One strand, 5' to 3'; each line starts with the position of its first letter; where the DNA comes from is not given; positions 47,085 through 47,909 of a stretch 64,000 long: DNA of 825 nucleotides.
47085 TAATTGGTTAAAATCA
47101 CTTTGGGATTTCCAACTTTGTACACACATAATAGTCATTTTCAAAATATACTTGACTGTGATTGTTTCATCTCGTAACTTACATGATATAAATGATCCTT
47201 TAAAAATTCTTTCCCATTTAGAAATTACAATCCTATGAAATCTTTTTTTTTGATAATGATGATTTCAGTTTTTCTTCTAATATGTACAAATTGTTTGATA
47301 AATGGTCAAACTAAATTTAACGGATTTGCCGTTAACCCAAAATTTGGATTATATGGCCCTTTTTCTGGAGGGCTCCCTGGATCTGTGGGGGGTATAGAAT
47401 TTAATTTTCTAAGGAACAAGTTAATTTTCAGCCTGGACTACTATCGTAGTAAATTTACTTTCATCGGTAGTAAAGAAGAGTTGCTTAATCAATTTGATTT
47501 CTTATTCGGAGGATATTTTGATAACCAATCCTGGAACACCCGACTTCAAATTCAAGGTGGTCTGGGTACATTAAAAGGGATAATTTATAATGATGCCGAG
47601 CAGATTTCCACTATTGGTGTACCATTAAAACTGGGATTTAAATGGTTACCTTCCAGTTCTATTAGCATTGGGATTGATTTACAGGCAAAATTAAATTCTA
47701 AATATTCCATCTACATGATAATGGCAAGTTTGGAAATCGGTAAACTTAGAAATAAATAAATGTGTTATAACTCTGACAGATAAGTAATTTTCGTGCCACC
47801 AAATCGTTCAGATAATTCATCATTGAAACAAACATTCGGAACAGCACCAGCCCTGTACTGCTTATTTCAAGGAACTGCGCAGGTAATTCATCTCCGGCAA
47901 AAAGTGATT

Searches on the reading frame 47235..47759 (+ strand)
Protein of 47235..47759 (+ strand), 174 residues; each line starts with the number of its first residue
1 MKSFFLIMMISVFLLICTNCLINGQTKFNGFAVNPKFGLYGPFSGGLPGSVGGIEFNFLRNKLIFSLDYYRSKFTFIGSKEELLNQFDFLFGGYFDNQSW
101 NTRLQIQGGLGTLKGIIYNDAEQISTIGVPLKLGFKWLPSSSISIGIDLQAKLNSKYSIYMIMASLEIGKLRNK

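Call 102: find_encoding_contigs(protein=window:47235-47759:+, flank=10000, max_places=6)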
Protein window:47235-47759:+ (174 aa): no gene with exactly this product is on record in the collection.
